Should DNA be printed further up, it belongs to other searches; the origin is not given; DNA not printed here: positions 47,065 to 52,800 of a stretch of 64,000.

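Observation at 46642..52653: Tandem-fused double UvrA (1812 aa, four ABC ATPase modules) immediately preceded by a NUDIX hydrolase gene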

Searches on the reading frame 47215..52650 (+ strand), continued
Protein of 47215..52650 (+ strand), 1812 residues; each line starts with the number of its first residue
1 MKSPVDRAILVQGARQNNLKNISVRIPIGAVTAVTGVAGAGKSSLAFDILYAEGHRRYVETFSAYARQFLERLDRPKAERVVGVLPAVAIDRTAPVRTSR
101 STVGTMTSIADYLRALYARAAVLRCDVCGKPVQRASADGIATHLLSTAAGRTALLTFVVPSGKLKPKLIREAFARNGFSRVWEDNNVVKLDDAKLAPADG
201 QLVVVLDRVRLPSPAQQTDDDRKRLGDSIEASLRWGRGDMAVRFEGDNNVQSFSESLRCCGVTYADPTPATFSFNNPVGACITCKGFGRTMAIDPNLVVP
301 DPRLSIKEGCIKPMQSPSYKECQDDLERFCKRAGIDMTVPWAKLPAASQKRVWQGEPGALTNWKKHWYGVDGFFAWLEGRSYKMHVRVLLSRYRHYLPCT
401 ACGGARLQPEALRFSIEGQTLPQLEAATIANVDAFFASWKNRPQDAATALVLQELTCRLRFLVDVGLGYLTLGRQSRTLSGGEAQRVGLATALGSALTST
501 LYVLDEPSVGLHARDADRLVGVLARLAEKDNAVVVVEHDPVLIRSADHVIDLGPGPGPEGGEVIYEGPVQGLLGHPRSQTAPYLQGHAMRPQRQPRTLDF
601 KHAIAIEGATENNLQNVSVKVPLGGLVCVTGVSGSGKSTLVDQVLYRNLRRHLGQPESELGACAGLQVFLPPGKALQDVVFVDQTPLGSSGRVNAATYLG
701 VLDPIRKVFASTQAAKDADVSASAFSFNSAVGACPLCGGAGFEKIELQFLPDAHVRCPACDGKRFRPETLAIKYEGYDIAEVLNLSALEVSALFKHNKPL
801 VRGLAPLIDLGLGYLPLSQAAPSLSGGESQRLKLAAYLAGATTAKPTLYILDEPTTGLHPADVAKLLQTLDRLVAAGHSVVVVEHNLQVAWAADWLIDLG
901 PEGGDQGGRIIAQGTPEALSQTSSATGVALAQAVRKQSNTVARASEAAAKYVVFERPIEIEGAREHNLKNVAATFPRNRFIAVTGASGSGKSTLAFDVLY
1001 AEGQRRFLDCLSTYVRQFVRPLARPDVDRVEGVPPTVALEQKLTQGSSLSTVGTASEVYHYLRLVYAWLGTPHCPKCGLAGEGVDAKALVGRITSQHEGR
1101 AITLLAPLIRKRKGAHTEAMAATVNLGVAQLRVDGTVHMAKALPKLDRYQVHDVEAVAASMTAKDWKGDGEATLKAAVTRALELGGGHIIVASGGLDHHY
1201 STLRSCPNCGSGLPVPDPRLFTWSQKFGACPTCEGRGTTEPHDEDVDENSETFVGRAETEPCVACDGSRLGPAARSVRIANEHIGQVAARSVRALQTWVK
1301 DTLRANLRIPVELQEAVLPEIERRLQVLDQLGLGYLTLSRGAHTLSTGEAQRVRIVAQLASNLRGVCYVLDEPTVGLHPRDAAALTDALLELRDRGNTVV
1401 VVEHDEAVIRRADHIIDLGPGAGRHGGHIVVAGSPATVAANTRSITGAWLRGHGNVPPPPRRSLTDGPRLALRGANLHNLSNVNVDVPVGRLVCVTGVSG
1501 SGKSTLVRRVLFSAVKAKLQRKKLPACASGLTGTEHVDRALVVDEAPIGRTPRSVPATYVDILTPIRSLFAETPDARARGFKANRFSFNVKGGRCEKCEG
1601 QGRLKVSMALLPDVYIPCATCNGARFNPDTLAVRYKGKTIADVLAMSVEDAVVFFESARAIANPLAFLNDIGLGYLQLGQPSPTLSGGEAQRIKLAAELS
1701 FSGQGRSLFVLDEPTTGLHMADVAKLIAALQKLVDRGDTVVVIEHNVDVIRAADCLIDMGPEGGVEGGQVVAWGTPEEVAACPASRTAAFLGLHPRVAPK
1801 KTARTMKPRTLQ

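Call 35: find_encoding_contigs(protein=P0092, flank=6000, max_places=1)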
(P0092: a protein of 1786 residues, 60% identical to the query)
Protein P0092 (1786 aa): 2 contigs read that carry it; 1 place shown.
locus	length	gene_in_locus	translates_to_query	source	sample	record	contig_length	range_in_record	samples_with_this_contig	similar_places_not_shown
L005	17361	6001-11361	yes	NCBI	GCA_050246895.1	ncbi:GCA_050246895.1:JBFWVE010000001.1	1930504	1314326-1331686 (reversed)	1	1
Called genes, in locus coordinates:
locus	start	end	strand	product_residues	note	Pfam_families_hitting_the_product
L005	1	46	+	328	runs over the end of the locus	PF00027:cNMP_binding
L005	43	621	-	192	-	-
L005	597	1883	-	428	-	PF28492:Beta_helix_4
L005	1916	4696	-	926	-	PF13620:CarboxypepD_reg, PF13715:CarbopepD_reg_2, PF07715:Plug (weak), PF00593:TonB_dep_Rec_b-barrel, PF14905:OMP_b-brl_3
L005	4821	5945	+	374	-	-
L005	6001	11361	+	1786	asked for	PF00005:ABC_tran (faint), PF00931:NB-ARC (faint), PF01443:Viral_helicase1 (faint), PF01583:APS_kinase (faint), PF02463:SMC_N (faint), PF17760:UvrA_inter (weak), PF17755:UvrA_DNA-bind, PF17760:UvrA_inter, +19 more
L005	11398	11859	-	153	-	PF14539:DUF4442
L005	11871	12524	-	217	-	PF01625:PMSR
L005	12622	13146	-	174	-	PF14378:PAP2_3 (weak), PF01569:PAP2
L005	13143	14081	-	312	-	PF13263:PHP_C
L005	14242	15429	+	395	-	PF04101:Glyco_tran_28_C (weak)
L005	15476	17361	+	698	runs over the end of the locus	PF02838:Glyco_hydro_20b, PF00728:Glyco_hydro_20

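Call 36: find_encoding_contigs(protein=P0114, flank=6000, max_places=1)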
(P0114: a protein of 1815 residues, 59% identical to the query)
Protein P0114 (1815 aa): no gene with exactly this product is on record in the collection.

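Call 37: find_related_loci(query=A1, collection=genome_contigs, flank=10000)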
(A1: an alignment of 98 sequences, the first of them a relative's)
Query A1 (1812 aa) in genome_contigs; peptide patterns used: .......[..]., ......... (x = any residue, [..] = any of these).
600 stretches matched a pattern (row limit reached: there are more); 597 encode a relative of the query (tblastn E <= 1e-3); the best 80 are kept; 80 distinct loci.
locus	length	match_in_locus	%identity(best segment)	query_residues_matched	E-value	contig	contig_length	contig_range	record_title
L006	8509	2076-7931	47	7-1791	0e+0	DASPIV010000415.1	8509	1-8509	MAG TPA_asm: Bordetella sp. isolate SMAG_U11992 k141_209692, whole genome shotgun sequence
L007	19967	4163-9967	46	8-1779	0e+0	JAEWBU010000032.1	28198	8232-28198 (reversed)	MAG: Proteobacteria bacterium isolate OH_PBB_264 k127_1605156, whole genome shotgun sequence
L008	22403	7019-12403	46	3-1787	0e+0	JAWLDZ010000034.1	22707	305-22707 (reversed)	MAG: Spirochaetaceae bacterium isolate 20BLK6-1.bin.24 NODE_2099_length_22707_cov_37.552990, whole genome shotgun sequen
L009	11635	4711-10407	45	6-1812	0e+0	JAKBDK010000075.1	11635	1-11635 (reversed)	MAG: Proteobacteria bacterium isolate BP5.bin115 NODE_9764_length_11635_cov_5.873566, whole genome shotgun sequence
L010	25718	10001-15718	43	5-1807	0e+0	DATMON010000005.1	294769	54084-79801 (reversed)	MAG TPA_asm: Chthoniobacterales bacterium isolate SMAG_U12877 k141_45358, whole genome shotgun sequence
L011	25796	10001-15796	46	3-1796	0e+0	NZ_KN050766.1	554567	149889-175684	Xenophilus azovorans DSM 13620 Q392DRAFT_scaffold00001.1, whole genome shotgun sequence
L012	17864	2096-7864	45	5-1812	0e+0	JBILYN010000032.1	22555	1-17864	MAG: Aquabacterium sp. isolate ME2019-02-15D0_3300044639_group8_bin161 Rohwer_bin2081_scaffold_657_c1, whole genome shot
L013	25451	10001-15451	45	1-1791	0e+0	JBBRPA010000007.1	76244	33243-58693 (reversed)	MAG: Chthoniobacterales bacterium isolate La1_metabat2.366 LA1C_B2.366_k141_3725100L_76244_cov_51.9907, whole genome sho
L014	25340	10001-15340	48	6-1803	0e+0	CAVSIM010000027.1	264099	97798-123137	MAG: uncultured delta proteobacterium isolate MFD01721.bin.3.168 genome assembly, contig: contig_66986, whole genome sho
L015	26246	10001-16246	46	4-1810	0e+0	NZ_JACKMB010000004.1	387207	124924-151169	MAG: Thauera sp. isolate HK-STAS-PROT-107 HK-STAS-PROT-107_4, whole genome shotgun sequence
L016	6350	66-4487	45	7-1799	0e+0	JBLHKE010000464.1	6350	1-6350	MAG: Verrucomicrobiales bacterium isolate 3300054698_26 Ga0535670_0028476, whole genome shotgun sequence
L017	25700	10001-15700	46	8-1791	0e+0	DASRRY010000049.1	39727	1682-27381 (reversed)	MAG TPA_asm: Usitatibacter sp. isolate SMAG_U5202 k141_1071709, whole genome shotgun sequence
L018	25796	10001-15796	44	2-1807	0e+0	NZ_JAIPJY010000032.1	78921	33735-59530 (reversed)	MAG: Prosthecobacter sp. isolate Tobar12.5m-G46 Tobar12-5m-C243, whole genome shotgun sequence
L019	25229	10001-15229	38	7-1811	0e+0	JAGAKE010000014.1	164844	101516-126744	MAG: Fibrobacteraceae bacterium isolate RGIG8517 Water_deer_Cecum-2__c133, whole genome shotgun sequence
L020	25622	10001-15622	45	7-1809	0e+0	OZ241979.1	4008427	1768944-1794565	MAG: uncultured Candidatus Binatia bacterium isolate 9577865d-1fdf-407d-8016-5da360aaf3ec genome assembly, chromosome: 1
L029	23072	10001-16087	38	6-1811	0e+0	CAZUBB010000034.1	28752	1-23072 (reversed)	MAG TPA_asm: uncultured Pirellulales bacterium isolate binchicken_co179_34 genome assembly, contig: NODE_3812_length_287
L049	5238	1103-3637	43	8-1800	0e+0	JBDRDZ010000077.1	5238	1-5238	MAG: Patescibacteria group bacterium isolate MEGAHIT-group-1.29 k141_531362, whole genome shotgun sequence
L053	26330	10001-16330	36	7-1807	0e+0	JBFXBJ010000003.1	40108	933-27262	MAG: Planctomycetaceae bacterium isolate CA_2019_TPBS_43 NODE_5590_length_40108_cov_3.482904_TPBS, whole genome shotgun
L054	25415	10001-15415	37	2-1812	0e+0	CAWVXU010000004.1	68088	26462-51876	MAG TPA_asm: uncultured Fibrobacterales bacterium isolate ERR3589561_binner13_3 genome assembly, contig: ERZ7462832.193,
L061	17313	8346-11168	41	5-1812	0e+0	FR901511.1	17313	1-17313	Clostridium sp. CAG:273 genomic scaffold, scf318, whole genome shotgun sequence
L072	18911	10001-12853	42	2-1800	0e+0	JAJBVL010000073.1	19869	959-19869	MAG: Bacteroidales bacterium isolate U_127143 U_127143=NODE_183_length_19869_cov_28.332593, whole genome shotgun sequenc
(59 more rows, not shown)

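Call 61: search_protein_families(library=padloc, proteins=[window:47215-52650:+], max_evalue=0.001)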
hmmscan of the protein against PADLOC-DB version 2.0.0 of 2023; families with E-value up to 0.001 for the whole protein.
window:47215-52650:+ (1812 aa): 42 families (the best 25 are shown)
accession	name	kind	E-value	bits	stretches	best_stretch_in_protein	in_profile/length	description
PDLC04135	mad3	-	7.6e-159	527.2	6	1472-1788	5-365/374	mads_3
PDLC04140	mad8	-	6e-66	221.1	5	604-889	6-236/314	mads_8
PDLC04242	PDC-M01A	-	1.1e-18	64.7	1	823-883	403-462/566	-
PDLC03878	NsnB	-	4.1e-18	64.3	0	1342-1411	214-283/345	-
PDLC02980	AriA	-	1.5e-17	62.5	2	485-543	243-303/304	-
PDLC04176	HEC-01A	-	8.8e-15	52.9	0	843-886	274-317/371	-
PDLC04175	HEC-01A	-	5.3e-14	50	0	822-882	247-304/363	-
PDLC02914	ATPase-Toprim_I-B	-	3.8e-13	47.4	0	1481-1510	16-45/443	-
PDLC04033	PD-T4-4_A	-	1.7e-11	42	0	499-551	326-378/460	-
PDLC00293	PtuA1|PtuA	-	2e-11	41.6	0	1684-1736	315-367/527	AAA ATPase domain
PDLC04182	HEC-01A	-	2.8e-11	41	0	617-643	18-50/406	-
PDLC04710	PDC-M56A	-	6e-11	39.9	0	849-896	244-294/382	-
PDLC04244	PDC-M01A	-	3.1e-10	37.5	0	841-879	342-380/482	-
PDLC04174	HEC-01A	-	1.2e-09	35.8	0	821-880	144-202/264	-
PDLC02915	ATPase-Toprim_I-B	-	2.2e-09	34.7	0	500-545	257-301/623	-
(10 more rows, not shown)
